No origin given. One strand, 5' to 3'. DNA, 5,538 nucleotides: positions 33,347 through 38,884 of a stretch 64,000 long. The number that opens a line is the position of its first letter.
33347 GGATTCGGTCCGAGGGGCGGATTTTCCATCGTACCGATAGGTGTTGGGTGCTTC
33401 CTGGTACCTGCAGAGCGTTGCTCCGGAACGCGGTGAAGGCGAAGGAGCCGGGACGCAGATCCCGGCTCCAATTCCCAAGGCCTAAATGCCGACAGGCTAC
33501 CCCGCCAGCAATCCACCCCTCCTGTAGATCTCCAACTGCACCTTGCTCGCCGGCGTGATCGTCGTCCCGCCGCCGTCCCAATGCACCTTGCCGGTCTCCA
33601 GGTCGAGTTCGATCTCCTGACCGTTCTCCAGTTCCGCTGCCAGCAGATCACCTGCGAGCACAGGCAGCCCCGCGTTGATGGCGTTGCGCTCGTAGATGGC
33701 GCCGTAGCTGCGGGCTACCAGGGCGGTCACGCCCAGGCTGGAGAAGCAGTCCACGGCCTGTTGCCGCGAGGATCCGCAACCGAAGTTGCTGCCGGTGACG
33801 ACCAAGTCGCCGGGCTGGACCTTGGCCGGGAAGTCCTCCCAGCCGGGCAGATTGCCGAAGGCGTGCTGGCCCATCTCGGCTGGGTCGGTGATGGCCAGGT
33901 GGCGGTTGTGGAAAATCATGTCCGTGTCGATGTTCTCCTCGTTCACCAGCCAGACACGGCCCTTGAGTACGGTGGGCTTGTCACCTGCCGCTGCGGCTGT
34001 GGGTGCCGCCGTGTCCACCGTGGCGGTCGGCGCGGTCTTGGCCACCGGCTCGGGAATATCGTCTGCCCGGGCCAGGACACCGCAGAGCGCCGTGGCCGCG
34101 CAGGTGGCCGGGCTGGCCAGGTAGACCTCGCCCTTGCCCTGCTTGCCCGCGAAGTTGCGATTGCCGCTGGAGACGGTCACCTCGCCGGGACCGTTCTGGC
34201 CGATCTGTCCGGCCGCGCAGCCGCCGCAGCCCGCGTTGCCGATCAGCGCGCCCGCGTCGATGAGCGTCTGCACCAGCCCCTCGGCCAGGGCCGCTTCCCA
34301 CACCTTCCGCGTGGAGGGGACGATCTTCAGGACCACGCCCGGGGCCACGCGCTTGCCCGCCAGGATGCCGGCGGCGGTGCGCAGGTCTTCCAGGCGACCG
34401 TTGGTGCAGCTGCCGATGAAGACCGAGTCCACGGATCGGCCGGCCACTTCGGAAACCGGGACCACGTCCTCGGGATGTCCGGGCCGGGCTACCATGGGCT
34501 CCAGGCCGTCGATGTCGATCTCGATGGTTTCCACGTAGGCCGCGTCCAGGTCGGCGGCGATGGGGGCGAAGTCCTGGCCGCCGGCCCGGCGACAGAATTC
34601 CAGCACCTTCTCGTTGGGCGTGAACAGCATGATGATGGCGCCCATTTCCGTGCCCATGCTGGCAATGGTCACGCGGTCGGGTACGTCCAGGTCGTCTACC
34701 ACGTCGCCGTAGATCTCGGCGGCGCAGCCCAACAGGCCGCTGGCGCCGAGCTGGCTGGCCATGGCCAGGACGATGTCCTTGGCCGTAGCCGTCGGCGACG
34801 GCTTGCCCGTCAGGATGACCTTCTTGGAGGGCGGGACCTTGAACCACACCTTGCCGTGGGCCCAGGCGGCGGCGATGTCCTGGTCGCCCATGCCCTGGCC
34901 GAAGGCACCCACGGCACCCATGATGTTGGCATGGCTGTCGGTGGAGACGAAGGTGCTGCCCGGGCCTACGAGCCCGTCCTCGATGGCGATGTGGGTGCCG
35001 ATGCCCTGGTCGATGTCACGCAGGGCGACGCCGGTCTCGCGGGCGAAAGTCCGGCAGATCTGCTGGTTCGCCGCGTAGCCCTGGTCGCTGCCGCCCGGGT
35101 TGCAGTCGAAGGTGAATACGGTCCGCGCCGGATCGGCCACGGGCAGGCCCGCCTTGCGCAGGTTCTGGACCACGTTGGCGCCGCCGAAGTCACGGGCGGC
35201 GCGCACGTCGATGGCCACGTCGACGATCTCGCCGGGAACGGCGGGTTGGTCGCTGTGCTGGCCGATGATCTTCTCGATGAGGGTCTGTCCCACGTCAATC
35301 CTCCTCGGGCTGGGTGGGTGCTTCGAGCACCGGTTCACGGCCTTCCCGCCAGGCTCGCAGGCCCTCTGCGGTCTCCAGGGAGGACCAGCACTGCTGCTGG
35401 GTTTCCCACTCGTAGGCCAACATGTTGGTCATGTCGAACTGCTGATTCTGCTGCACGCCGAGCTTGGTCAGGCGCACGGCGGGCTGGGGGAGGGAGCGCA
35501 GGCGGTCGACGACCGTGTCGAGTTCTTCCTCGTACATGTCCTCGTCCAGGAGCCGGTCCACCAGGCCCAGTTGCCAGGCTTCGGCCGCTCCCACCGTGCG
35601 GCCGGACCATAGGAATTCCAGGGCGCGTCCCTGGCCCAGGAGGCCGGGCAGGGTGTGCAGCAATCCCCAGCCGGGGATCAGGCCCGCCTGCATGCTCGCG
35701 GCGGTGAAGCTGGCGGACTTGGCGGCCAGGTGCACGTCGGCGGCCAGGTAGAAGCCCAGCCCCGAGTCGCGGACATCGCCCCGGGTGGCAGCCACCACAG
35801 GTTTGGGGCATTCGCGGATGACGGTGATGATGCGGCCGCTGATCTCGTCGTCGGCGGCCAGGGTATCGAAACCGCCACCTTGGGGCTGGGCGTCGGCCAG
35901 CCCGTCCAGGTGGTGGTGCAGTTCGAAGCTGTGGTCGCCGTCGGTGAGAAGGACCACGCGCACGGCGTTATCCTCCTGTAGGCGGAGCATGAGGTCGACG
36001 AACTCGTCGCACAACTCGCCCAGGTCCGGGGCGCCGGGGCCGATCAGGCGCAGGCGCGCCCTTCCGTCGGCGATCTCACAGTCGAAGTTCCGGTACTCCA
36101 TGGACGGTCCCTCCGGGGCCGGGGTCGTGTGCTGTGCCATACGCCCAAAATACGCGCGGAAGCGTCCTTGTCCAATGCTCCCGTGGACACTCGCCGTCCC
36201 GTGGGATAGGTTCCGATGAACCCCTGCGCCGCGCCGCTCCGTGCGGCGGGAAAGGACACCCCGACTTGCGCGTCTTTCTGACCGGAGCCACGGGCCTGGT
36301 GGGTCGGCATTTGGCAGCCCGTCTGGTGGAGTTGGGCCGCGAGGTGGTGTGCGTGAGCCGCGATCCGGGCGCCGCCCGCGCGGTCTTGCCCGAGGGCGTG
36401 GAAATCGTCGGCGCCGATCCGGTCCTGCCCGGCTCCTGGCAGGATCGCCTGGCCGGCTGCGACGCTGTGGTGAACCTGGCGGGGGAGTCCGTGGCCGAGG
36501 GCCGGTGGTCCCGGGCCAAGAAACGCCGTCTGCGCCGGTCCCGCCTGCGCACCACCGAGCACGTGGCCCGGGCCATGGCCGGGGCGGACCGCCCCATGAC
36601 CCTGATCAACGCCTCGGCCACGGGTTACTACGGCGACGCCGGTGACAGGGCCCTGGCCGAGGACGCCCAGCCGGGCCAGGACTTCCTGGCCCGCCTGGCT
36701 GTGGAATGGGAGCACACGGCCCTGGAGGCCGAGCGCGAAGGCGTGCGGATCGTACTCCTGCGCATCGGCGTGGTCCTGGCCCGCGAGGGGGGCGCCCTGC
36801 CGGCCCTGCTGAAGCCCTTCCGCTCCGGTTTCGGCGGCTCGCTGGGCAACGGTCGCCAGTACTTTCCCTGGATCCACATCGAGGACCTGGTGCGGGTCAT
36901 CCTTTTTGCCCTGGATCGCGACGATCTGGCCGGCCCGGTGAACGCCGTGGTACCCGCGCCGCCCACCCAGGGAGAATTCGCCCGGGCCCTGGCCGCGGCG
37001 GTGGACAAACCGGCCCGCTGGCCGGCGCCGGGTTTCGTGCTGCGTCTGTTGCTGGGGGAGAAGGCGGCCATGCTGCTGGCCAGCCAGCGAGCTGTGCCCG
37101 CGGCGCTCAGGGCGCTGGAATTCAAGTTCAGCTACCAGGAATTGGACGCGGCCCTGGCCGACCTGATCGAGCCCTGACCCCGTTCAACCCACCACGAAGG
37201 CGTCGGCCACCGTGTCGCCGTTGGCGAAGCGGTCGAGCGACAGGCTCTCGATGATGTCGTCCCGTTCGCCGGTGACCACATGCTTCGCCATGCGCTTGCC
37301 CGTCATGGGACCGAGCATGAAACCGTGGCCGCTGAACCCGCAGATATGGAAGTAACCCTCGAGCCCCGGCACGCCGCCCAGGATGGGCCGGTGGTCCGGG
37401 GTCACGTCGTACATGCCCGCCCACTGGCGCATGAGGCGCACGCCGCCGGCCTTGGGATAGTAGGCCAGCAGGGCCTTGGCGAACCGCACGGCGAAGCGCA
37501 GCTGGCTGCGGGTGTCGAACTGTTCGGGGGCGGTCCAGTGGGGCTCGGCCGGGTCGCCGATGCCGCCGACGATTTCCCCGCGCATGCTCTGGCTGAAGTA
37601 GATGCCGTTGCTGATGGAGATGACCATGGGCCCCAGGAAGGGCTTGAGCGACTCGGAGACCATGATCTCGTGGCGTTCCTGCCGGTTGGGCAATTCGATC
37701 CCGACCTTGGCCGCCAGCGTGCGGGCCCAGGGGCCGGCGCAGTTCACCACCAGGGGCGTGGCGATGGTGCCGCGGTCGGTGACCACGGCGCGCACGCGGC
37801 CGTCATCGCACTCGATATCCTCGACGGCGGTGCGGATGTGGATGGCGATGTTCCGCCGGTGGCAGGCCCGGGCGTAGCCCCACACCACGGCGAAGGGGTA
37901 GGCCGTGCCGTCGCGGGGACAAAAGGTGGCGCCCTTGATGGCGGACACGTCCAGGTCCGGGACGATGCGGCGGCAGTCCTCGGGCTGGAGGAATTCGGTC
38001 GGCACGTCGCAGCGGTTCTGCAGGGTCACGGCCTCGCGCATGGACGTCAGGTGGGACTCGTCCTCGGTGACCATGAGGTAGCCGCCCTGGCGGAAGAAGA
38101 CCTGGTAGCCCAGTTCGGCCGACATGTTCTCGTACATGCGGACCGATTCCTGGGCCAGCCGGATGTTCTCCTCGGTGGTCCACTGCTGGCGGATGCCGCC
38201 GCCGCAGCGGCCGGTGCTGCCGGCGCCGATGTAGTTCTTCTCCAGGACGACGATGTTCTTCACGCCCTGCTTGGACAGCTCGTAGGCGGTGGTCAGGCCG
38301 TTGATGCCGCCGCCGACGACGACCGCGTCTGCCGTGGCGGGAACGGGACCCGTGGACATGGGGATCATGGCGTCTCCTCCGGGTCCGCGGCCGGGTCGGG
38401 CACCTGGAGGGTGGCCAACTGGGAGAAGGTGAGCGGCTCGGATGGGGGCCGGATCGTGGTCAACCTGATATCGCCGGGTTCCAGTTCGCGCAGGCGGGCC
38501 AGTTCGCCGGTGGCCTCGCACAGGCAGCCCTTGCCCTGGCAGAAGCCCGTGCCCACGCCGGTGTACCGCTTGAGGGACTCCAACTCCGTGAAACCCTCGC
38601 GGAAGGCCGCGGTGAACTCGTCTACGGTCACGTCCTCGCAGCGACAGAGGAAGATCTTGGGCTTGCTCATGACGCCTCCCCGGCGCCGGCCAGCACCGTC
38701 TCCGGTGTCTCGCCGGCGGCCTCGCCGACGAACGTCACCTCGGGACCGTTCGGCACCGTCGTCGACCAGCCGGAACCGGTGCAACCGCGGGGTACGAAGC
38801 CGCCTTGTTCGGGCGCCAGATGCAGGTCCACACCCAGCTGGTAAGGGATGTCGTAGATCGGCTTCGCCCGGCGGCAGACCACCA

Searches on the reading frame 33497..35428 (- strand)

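Call 19: search_protein_families(library=pfam, proteins=[window:33497-35428:-], max_evalue=0.0001)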
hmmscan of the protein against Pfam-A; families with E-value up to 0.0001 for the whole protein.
window:33497-35428:- (643 aa): 2 families
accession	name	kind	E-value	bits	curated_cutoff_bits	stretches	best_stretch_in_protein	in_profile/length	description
PF00330.25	Aconitase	-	1.6e-81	275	28.7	2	52-328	1-306/463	Aconitase family (aconitate hydratase)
PF00694.25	Aconitase_C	-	1.9e-13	51.3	22.8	1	536-588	70-123/131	Aconitase C-terminal domain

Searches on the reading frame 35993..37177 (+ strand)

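Call 19: search_protein_families(library=pfam, proteins=[window:35993-37177:+], max_evalue=0.0001)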
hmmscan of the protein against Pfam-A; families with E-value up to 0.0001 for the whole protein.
window:35993-37177:+ (394 aa): 4 families
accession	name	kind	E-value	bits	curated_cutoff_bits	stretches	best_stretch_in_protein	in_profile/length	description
PF01370.27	Epimerase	-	1.5e-25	90.5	20.9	1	94-311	1-229/240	NAD dependent epimerase/dehydratase family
PF08338.16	DUF1731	-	2.2e-16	59.7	27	1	345-391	1-47/47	Domain of unknown function (DUF1731)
PF13460.12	NAD_binding_10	-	1.3e-09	38.6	27.2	1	98-214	1-103/184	NAD(P)H-binding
PF16363.11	GDP_Man_Dehyd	-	6.6e-05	23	27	0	96-224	2-144/332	GDP-mannose 4,6 dehydratase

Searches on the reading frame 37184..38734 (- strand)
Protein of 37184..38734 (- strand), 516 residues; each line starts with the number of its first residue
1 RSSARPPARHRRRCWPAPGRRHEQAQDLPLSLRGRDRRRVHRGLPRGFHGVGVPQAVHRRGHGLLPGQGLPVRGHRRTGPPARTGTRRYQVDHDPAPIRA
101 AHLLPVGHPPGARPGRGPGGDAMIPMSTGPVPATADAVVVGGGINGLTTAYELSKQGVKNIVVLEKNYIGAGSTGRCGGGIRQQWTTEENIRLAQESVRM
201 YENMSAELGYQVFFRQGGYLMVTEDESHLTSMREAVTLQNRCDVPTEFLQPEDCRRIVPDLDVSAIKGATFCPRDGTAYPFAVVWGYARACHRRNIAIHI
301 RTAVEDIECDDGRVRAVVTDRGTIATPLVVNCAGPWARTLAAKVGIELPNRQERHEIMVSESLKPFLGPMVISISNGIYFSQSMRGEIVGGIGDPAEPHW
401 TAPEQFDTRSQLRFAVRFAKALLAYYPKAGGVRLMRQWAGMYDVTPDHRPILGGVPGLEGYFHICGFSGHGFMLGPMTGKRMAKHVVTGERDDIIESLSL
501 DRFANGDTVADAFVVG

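Call 20: search_protein_families(library=pfam, proteins=[window:37184-38734:-], max_evalue=0.0001)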
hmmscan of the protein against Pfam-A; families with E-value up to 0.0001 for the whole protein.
window:37184-38734:- (516 aa): 8 families
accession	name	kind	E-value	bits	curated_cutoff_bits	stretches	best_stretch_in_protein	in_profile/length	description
PF01266.30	DAO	-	2.7e-74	251.3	27.9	1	136-484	1-352/353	FAD dependent oxidoreductase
PF07992.20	Pyr_redox_2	-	5.1e-07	29.8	26.1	0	289-352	191-252/291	Pyridine nucleotide-disulphide oxidoreductase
PF01946.23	Thi4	-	7e-07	29.2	26.2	1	133-175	16-59/235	Thi4 family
PF13738.12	Pyr_redox_3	-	2.2e-06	27.6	30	0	138-171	1-34/305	Pyridine nucleotide-disulphide oxidoreductase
PF00890.30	FAD_binding_2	-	3e-06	27.1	20.4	1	136-211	1-74/414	FAD binding domain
PF01494.25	FAD_binding_3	-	4.8e-06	26.5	22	0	135-163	2-30/349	FAD binding domain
PF13450.12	NAD_binding_8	-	6.1e-06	26.9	21.9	1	139-167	1-28/68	NAD(P)-binding Rossmann-like domain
PF03486.20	HI0933_like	-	2.9e-05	24.1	50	0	193-388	21-191/244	HI0933-like protein Rossmann domain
